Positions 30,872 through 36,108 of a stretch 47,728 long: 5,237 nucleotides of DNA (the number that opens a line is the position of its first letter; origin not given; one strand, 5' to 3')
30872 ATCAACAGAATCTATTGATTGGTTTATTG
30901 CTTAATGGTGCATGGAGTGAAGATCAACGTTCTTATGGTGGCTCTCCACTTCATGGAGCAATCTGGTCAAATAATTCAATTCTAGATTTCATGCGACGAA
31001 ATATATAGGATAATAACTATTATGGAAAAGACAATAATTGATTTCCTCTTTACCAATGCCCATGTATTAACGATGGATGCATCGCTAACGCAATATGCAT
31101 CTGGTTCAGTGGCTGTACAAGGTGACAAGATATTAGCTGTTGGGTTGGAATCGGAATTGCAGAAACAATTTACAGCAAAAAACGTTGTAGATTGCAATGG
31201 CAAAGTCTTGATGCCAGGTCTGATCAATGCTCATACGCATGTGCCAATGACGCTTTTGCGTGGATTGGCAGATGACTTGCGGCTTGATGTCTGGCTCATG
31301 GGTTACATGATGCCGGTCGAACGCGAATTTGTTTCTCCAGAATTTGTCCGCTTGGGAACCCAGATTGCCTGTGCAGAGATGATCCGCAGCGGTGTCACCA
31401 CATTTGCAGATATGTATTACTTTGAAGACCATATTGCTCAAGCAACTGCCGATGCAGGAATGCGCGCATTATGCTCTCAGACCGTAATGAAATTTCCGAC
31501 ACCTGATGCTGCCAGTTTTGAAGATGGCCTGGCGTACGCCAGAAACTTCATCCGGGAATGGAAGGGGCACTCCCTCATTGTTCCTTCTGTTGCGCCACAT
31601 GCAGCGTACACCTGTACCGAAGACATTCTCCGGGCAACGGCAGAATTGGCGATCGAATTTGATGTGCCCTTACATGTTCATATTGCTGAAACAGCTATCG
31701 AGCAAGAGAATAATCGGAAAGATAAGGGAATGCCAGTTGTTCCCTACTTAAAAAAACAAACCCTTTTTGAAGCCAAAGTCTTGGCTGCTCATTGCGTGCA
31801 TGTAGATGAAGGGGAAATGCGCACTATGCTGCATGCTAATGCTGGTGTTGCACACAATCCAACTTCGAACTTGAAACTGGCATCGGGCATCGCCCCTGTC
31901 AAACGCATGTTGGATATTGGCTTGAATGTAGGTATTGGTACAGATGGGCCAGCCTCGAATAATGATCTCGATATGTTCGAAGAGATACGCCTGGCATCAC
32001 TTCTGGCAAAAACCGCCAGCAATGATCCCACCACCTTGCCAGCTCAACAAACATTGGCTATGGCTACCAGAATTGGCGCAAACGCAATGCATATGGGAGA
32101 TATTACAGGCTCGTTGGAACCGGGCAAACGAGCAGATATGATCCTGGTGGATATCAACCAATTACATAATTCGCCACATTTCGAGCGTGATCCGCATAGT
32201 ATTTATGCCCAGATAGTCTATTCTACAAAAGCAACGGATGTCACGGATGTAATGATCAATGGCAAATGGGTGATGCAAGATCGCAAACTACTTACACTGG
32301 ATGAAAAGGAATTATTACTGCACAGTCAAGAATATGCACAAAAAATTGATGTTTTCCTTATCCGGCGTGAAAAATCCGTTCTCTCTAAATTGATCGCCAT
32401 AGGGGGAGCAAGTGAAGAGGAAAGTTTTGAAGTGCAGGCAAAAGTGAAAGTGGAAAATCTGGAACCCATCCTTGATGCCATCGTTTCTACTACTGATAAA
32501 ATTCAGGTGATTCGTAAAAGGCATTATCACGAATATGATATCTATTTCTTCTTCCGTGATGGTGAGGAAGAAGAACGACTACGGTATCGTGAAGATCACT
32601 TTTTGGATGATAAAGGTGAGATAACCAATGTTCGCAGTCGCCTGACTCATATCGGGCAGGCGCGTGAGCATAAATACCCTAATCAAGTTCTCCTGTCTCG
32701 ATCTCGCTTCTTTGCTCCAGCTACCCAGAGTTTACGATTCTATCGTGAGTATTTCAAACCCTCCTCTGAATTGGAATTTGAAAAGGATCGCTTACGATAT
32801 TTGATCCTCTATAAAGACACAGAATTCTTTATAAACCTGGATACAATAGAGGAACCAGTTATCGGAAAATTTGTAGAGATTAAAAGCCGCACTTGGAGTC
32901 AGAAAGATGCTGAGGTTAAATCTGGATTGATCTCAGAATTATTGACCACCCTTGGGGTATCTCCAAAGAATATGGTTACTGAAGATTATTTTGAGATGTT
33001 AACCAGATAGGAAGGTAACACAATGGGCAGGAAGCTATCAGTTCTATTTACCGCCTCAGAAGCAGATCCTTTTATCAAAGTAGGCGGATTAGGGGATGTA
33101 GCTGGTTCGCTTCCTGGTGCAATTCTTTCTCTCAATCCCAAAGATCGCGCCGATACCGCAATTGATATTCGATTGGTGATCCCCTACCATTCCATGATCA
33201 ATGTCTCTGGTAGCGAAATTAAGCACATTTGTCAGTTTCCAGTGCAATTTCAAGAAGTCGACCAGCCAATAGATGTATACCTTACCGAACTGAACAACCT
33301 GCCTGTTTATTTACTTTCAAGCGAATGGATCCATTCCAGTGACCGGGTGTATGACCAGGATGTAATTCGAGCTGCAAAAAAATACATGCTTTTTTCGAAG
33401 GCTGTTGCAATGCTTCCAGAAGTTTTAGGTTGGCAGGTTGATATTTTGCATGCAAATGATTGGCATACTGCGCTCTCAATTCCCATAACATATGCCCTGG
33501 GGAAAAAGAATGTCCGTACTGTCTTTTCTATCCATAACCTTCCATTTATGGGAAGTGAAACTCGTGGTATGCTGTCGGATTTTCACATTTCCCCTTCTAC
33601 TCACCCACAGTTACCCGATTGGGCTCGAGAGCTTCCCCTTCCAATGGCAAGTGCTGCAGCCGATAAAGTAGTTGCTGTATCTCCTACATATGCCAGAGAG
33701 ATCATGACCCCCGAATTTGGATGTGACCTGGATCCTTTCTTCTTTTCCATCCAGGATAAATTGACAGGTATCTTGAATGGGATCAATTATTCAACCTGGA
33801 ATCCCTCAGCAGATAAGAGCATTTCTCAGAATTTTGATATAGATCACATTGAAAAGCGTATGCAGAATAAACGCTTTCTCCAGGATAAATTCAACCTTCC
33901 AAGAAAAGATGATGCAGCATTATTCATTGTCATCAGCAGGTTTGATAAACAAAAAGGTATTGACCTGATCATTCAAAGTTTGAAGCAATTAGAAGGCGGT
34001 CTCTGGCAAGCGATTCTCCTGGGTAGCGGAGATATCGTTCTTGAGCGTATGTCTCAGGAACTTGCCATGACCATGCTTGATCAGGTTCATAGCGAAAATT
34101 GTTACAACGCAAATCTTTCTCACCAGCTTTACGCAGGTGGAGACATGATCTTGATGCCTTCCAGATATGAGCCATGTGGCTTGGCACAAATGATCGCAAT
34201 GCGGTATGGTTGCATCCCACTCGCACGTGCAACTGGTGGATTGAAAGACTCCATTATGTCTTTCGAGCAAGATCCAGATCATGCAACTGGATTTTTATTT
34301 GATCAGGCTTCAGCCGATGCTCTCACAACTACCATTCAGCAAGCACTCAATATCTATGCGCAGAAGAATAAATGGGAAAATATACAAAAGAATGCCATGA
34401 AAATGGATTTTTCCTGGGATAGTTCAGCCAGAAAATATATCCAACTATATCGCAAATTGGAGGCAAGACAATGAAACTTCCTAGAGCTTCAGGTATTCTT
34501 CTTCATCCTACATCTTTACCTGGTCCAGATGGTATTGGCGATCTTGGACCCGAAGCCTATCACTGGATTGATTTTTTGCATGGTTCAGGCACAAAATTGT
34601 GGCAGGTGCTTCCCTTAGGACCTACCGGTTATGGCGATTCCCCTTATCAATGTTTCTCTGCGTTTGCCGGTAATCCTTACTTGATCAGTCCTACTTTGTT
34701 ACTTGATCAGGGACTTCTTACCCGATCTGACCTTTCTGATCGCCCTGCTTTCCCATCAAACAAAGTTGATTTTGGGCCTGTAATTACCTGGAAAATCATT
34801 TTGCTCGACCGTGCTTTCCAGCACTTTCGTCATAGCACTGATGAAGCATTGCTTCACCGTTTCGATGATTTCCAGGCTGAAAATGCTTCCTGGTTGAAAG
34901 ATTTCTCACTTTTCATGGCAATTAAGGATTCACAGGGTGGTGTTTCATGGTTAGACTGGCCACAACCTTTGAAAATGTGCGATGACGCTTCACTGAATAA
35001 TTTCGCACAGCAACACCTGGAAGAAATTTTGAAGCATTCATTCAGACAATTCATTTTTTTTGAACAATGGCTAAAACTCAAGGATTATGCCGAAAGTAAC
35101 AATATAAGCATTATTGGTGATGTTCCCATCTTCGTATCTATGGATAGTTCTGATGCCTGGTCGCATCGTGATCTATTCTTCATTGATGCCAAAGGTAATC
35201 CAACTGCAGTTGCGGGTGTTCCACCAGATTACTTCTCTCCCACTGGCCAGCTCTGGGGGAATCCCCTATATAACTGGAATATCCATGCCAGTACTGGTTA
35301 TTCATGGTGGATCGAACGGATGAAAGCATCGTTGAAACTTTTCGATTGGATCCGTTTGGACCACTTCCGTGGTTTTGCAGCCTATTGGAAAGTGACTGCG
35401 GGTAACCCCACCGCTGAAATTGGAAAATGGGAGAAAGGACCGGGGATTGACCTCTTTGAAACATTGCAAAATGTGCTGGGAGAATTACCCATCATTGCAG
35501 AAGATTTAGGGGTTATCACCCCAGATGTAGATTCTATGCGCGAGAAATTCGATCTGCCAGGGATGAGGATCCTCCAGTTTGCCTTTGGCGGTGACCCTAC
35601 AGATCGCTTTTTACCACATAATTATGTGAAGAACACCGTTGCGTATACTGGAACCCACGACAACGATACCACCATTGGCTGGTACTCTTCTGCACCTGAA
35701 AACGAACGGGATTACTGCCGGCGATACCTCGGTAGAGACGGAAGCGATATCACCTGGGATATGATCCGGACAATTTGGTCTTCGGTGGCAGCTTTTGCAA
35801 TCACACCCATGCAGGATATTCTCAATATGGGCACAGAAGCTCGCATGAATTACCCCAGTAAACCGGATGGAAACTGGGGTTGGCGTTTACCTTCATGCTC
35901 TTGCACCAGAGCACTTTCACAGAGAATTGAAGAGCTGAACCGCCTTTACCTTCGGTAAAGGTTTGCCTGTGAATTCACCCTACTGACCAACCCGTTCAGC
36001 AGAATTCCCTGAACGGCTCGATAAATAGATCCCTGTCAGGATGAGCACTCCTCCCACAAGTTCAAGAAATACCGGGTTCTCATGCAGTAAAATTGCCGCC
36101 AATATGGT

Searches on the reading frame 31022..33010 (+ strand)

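Call 14: search_protein_families(library=pfam, proteins=[window:31022-33010:+], max_evalue=0.00001)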
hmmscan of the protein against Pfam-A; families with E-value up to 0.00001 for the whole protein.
window:31022-33010:+ (662 aa): 2 families
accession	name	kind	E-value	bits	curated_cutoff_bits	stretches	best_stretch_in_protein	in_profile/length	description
PF01979.26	Amidohydro_1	-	3.9e-74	250.4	25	1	62-417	1-345/345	Amidohydrolase family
PF07969.17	Amidohydro_3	-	2.5e-18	67.3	29.7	1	179-415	235-469/472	Amidohydrolase family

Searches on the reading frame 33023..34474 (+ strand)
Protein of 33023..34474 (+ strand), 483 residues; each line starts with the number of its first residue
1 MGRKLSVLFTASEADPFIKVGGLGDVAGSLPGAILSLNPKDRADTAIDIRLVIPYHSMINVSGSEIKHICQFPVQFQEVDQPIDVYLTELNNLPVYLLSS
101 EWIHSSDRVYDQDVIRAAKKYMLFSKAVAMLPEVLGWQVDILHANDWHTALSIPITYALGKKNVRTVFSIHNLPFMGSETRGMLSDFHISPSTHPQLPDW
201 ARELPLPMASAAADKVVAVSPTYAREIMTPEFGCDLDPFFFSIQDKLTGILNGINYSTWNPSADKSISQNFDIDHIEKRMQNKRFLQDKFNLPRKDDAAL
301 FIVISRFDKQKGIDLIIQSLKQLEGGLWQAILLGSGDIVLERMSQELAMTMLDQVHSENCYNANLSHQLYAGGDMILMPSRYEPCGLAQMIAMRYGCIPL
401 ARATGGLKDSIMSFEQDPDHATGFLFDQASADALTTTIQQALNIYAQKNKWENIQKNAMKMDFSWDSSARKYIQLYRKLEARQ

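Call 47: search_protein_families(library=pfam, proteins=[window:33023-34474:+], max_evalue=0.00001)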
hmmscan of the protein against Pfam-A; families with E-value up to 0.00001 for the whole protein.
window:33023-34474:+ (483 aa): 4 families
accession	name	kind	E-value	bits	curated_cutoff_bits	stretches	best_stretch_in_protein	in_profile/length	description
PF08323.17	Glyco_transf_5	-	2.2e-47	162.2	22.7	1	7-238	2-235/239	Starch synthase catalytic domain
PF00534.26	Glycos_transf_1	-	5.6e-17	62.2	26.4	1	288-454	5-168/172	Glycosyl transferases group 1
PF13692.12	Glyco_trans_1_4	-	5.3e-10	40.2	27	1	301-442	4-140/142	Glycosyl transferases group 1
PF13439.12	Glyco_transf_4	-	1.8e-07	31.8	28.5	1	124-228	58-149/170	Glycosyltransferase Family 4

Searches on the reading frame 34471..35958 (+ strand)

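Call 47: search_protein_families(library=pfam, proteins=[window:34471-35958:+], max_evalue=0.00001)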
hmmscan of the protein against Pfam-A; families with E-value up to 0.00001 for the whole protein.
window:34471-35958:+ (495 aa): 1 family
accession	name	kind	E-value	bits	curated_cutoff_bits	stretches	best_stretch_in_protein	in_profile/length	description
PF02446.23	Glyco_hydro_77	-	5e-176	586.6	25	1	11-475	1-461/465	4-alpha-glucanotransferase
